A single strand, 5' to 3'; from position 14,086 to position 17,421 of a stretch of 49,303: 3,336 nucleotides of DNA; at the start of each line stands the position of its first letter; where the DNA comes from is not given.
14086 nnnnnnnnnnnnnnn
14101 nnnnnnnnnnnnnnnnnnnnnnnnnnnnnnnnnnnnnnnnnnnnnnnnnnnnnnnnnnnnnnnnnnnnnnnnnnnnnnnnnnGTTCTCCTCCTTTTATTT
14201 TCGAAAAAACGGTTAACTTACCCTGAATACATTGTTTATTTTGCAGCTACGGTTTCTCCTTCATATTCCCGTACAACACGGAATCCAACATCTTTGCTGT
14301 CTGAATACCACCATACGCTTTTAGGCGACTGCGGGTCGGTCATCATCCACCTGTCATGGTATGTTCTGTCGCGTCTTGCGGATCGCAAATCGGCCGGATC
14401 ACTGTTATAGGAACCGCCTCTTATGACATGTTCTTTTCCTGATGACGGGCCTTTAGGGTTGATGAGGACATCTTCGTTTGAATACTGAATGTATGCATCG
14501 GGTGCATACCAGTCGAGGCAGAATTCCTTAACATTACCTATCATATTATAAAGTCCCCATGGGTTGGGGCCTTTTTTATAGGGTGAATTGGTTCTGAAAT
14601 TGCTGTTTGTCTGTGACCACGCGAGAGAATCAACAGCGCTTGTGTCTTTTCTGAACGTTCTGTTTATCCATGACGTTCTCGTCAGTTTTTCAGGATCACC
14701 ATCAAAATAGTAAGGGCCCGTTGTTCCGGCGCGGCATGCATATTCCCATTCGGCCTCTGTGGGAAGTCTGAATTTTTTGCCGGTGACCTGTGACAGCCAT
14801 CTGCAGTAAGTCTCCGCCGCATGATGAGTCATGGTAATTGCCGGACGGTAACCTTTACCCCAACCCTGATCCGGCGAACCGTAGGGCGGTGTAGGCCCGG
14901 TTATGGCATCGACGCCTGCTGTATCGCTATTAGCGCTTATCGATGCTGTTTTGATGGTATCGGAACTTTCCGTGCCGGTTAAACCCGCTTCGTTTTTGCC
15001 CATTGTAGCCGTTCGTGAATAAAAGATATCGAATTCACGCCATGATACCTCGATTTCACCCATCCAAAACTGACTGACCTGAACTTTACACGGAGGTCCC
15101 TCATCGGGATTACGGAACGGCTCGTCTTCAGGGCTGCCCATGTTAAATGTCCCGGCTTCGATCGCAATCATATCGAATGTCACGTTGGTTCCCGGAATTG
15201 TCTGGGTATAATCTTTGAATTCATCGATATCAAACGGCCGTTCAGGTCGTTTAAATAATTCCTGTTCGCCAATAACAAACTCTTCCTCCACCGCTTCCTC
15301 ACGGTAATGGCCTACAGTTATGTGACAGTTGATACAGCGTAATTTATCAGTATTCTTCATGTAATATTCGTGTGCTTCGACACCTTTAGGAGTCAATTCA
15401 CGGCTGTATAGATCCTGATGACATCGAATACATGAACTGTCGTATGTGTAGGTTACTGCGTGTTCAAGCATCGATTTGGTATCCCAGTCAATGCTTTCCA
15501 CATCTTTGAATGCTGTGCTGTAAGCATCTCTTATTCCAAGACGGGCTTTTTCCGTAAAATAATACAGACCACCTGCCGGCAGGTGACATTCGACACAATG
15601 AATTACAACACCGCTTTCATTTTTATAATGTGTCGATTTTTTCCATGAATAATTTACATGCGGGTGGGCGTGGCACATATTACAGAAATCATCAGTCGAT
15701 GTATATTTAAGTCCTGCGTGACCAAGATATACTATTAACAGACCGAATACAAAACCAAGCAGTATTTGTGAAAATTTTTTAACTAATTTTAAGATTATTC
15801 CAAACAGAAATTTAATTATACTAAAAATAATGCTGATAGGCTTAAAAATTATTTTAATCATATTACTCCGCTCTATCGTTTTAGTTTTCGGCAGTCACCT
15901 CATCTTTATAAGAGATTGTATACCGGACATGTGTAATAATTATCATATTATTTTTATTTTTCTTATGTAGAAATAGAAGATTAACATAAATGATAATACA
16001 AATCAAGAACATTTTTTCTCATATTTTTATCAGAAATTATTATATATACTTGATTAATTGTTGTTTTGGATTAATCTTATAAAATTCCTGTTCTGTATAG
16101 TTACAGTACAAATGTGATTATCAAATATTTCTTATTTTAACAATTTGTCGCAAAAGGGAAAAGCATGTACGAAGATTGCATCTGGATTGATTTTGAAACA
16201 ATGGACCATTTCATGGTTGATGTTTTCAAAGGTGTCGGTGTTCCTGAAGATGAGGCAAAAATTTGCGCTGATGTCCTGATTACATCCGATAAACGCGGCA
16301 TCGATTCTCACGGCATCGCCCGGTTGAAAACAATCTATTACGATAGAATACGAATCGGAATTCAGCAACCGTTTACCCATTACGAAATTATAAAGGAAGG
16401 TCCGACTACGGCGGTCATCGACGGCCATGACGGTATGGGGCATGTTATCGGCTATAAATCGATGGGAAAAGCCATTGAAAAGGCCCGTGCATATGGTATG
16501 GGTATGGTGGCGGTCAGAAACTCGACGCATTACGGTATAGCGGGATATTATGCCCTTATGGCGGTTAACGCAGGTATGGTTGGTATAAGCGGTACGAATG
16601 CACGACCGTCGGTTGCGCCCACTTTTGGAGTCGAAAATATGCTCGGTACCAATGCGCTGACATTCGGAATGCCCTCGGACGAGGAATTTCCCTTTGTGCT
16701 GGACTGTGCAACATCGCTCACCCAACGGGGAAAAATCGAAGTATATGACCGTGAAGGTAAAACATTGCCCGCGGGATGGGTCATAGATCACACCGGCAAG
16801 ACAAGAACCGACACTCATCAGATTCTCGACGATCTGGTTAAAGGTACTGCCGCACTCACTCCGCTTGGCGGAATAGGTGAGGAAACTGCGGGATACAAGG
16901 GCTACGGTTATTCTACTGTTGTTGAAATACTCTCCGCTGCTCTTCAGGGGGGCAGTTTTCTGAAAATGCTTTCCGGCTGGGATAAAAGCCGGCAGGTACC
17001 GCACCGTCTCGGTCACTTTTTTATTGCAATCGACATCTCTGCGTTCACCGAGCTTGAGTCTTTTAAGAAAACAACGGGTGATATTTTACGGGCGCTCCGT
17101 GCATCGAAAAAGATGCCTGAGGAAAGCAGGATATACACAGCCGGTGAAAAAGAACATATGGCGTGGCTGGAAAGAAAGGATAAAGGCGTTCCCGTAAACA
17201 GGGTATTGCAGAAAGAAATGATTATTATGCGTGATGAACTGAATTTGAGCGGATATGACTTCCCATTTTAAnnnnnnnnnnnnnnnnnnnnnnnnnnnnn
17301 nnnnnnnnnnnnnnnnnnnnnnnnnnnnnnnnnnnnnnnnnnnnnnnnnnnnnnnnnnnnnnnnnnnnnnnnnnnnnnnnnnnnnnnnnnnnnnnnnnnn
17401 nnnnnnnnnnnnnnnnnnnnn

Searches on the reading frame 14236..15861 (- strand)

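Call 52: search_protein_families(library=pfam, proteins=[window:14236-15861:-], max_evalue=0.00001)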
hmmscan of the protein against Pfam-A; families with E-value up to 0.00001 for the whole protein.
window:14236-15861:- (541 aa): 2 families
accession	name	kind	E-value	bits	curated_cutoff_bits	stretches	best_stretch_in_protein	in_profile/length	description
PF03781.23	FGE-sulfatase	-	9.5e-43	147.1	23.3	1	230-501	4-240/255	Sulfatase-modifying factor enzyme 1-like domain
PF03264.19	Cytochrom_NNT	-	8.1e-28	97.8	24.1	1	31-186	10-170/174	NapC/NirT cytochrome c family, N-terminal region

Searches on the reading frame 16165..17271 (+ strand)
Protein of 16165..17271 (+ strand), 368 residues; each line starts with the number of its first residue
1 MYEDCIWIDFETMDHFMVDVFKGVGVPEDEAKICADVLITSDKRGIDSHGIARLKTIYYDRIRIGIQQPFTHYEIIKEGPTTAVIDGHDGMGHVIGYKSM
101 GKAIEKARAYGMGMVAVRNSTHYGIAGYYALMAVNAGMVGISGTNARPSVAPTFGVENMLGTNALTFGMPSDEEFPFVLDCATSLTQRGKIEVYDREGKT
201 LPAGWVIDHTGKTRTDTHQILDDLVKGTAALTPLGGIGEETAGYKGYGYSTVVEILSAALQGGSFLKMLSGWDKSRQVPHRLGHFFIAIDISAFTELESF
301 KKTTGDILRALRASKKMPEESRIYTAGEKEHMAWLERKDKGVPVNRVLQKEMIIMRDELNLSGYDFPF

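Call 52: search_protein_families(library=pfam, proteins=[window:16165-17271:+], max_evalue=0.00001)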
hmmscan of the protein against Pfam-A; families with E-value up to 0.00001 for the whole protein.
window:16165-17271:+ (368 aa): 1 family
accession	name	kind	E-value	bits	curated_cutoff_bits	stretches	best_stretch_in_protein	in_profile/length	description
PF02615.19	Ldh_2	-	8.4e-123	410.2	38.8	1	8-352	1-332/333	Malate/L-lactate dehydrogenase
